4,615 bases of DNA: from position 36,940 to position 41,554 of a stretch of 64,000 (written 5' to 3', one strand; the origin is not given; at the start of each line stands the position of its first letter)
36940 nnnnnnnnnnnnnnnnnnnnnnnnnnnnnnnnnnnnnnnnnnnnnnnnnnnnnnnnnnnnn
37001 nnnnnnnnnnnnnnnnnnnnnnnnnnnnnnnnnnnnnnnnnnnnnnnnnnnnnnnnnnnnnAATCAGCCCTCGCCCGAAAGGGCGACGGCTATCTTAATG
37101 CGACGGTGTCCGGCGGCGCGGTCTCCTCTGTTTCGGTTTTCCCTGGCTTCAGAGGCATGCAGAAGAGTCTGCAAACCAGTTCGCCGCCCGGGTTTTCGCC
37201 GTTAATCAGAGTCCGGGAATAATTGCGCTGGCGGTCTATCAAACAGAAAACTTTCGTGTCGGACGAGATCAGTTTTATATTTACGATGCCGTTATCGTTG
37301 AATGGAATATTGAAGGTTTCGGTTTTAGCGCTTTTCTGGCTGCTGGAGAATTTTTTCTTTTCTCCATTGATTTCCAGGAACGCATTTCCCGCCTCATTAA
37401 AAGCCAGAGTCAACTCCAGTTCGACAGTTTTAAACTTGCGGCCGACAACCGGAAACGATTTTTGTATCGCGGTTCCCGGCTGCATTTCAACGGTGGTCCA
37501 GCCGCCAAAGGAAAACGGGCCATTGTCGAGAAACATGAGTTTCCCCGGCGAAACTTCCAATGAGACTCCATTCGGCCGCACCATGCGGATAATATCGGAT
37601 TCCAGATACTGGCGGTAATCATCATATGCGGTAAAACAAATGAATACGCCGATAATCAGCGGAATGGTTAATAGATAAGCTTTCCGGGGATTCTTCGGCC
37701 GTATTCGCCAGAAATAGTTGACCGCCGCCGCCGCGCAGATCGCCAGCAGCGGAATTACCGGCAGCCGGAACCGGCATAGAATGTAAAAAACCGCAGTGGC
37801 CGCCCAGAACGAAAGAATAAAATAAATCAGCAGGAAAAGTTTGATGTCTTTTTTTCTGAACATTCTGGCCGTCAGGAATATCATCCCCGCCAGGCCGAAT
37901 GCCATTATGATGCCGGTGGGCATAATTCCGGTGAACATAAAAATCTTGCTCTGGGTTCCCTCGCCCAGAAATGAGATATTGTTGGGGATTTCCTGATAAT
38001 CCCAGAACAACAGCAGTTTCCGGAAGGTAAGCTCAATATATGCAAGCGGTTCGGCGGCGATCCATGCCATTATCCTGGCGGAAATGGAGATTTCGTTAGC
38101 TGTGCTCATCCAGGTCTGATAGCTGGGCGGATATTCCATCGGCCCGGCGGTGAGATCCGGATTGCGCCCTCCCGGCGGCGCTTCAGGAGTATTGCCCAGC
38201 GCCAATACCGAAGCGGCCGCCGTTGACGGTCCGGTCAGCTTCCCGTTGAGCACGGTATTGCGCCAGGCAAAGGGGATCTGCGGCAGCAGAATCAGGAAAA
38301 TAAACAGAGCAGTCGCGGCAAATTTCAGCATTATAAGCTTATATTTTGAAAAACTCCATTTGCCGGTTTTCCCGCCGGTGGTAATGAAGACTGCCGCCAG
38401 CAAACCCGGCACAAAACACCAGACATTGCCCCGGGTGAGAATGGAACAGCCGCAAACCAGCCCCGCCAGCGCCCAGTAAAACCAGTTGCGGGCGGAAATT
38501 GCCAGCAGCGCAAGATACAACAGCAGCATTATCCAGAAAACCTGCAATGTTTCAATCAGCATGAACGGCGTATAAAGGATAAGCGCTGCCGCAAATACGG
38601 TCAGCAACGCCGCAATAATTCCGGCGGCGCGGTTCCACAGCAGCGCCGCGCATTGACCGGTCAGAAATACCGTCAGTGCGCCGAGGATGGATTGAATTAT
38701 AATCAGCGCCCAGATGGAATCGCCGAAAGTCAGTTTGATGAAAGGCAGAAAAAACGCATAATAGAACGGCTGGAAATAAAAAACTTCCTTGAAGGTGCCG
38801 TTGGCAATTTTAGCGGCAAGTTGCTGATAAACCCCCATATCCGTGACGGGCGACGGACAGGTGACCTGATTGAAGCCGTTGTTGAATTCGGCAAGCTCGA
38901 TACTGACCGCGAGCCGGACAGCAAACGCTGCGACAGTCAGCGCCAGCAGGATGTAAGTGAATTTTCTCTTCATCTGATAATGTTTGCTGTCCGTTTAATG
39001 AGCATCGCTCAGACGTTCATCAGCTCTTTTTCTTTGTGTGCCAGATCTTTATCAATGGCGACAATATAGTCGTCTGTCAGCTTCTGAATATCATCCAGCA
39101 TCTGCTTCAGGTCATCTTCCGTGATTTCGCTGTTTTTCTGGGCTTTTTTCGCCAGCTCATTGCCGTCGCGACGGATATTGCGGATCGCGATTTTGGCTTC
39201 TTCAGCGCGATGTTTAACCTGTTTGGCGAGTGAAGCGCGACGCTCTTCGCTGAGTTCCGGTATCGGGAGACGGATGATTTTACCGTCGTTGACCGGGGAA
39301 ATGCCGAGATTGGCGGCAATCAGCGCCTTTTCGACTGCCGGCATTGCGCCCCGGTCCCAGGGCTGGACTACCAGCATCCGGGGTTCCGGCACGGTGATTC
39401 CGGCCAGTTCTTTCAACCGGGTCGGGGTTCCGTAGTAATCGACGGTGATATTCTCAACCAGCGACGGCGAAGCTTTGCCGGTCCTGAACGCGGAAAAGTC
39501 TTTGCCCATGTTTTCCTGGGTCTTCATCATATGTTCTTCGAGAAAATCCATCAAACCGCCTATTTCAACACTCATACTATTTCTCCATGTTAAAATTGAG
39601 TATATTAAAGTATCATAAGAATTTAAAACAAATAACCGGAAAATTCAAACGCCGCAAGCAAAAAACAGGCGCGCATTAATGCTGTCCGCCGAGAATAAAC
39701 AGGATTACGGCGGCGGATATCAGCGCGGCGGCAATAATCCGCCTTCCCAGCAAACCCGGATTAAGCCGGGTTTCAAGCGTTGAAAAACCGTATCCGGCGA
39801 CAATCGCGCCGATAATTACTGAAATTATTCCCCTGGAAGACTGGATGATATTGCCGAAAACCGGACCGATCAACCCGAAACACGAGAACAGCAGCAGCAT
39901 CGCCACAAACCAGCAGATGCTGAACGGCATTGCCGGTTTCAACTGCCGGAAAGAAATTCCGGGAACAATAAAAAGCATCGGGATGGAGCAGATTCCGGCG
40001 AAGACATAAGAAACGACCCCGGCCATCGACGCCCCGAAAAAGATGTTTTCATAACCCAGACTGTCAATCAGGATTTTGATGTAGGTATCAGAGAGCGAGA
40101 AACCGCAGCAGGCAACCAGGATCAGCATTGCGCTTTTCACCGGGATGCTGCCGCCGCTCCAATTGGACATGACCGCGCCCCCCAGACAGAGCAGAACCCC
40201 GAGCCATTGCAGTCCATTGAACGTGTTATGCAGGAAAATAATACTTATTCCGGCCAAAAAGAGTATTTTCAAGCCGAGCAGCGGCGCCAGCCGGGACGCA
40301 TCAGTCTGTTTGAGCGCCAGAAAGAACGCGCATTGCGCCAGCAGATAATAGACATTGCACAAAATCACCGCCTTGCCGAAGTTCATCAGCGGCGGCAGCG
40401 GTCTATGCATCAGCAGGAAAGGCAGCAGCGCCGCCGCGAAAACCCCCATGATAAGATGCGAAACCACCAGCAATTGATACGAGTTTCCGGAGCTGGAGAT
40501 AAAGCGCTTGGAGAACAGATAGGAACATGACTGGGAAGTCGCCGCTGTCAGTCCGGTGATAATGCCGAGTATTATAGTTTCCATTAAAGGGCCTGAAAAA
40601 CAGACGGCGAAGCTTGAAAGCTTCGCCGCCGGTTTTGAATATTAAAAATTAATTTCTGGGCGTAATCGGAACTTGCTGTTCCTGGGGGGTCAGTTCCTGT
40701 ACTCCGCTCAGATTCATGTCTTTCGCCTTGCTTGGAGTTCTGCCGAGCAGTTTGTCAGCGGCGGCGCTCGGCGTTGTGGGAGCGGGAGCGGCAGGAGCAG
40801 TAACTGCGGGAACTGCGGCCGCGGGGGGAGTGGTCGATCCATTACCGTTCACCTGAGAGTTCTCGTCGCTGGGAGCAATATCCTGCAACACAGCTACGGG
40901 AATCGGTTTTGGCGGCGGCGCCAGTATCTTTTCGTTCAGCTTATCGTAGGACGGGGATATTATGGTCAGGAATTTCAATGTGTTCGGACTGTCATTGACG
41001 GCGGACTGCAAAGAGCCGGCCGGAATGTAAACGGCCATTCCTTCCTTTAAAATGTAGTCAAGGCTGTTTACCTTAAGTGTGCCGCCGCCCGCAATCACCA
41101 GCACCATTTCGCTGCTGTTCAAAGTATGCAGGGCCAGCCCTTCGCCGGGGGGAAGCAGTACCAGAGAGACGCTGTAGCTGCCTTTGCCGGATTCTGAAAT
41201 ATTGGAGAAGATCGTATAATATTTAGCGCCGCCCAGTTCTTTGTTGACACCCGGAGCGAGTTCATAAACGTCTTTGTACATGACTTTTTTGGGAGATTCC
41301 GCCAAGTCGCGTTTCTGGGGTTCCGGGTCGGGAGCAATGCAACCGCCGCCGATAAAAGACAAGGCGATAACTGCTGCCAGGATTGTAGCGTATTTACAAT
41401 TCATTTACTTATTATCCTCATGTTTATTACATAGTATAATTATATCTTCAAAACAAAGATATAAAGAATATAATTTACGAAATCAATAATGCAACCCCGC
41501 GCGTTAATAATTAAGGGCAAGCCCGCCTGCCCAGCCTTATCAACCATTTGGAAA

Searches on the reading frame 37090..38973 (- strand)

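Call 75: search_protein_families(library=pfam, proteins=[window:37090-38973:-], max_evalue=0.00001)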
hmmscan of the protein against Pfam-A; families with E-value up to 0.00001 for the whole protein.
window:37090-38973:- (627 aa): 1 family
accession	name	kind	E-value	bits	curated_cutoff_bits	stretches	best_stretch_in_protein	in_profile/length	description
PF13231.12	PMT_2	-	8.1e-10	39.6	26.1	1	68-226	2-154/160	Dolichyl-phosphate-mannose-protein mannosyltransferase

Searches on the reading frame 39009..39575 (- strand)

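Call 75: search_protein_families(library=pfam, proteins=[window:39009-39575:-], max_evalue=0.00001)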
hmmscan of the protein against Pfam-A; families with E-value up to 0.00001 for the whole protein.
window:39009-39575:- (188 aa): 1 family
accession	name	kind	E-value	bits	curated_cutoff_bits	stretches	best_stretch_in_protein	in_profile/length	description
PF01765.24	RRF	-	1.3e-64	217.4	29.7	1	25-186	3-164/164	Ribosome recycling factor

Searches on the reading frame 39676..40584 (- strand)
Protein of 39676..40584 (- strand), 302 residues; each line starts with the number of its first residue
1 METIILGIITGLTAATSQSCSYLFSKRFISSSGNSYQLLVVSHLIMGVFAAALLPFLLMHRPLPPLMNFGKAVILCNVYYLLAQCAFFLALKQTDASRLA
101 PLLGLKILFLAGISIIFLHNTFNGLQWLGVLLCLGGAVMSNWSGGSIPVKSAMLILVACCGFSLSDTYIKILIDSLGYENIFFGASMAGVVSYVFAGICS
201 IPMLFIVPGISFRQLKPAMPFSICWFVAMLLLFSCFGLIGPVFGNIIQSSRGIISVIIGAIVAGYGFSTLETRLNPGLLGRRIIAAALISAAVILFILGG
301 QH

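Call 75: search_protein_families(library=pfam, proteins=[window:39676-40584:-], max_evalue=0.00001)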
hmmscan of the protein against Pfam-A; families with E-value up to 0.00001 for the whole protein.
window:39676-40584:- (302 aa): 1 family
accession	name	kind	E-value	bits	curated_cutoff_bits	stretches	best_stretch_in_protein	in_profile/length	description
PF00892.27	EamA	-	2.4e-14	54.2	28.2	1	6-141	2-134/135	EamA-like transporter family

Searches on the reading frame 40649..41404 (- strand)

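Call 75: search_protein_families(library=pfam, proteins=[window:40649-41404:-], max_evalue=0.00001)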
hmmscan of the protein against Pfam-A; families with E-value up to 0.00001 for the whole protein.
window:40649-41404:- (251 aa): 1 family
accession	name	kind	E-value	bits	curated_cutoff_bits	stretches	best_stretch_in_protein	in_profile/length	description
PF07883.17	Cupin_2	-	2e-09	37.5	27.2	1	81-148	2-69/70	Cupin domain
